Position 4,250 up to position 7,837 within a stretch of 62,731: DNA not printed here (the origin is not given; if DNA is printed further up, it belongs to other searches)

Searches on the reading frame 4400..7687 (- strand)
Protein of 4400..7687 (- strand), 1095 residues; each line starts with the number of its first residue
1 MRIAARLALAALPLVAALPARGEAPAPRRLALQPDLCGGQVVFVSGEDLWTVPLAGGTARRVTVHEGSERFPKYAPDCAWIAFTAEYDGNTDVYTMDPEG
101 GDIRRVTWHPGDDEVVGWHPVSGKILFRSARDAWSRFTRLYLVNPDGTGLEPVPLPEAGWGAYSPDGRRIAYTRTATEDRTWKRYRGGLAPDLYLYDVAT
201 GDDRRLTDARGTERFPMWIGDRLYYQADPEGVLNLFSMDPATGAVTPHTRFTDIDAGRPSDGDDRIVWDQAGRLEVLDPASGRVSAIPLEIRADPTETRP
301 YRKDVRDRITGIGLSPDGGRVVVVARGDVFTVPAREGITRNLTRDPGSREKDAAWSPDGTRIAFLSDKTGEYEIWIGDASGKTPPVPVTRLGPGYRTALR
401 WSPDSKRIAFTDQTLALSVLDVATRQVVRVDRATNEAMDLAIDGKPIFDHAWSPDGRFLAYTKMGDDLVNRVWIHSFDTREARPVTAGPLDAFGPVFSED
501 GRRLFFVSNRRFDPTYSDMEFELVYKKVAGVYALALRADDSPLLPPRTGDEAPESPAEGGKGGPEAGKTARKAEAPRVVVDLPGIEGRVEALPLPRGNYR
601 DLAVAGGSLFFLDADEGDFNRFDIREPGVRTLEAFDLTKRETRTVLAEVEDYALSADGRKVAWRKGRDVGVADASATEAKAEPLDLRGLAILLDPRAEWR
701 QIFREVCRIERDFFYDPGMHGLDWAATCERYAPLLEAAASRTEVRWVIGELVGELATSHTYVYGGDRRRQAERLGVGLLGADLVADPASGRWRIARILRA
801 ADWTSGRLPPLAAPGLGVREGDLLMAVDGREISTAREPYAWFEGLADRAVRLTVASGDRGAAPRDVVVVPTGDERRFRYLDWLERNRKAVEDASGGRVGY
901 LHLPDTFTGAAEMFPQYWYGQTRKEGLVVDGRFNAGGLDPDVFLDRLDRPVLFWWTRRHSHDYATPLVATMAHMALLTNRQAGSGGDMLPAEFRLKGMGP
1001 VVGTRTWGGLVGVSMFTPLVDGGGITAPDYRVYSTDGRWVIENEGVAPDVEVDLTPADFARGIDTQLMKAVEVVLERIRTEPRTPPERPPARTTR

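Call 81: search_protein_families(library=pfam, proteins=[window:4400-7687:-], max_evalue=0.000001)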
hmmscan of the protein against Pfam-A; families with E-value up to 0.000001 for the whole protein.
window:4400-7687:- (1095 aa): 5 families
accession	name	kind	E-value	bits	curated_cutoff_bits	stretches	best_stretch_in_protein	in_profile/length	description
PF07676.18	PD40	-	2.1e-30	104.4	20.9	1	342-376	4-38/38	WD40-like Beta Propeller Repeat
PF14684.11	Tricorn_C1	-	2.2e-20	72.7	24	1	695-753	1-59/59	Tricorn protease C1 domain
PF14685.13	PDZ_Tricorn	-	7.3e-20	71.2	25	1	777-868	1-88/88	Tricorn protease PDZ domain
PF03572.23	Peptidase_S41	-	1.5e-19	70.6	24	1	897-1052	1-165/165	Peptidase family S41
PF00930.27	DPPIV_N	-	5.7e-12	45.5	22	0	450-481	106-137/354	Dipeptidyl peptidase IV (DPP IV) N-terminal region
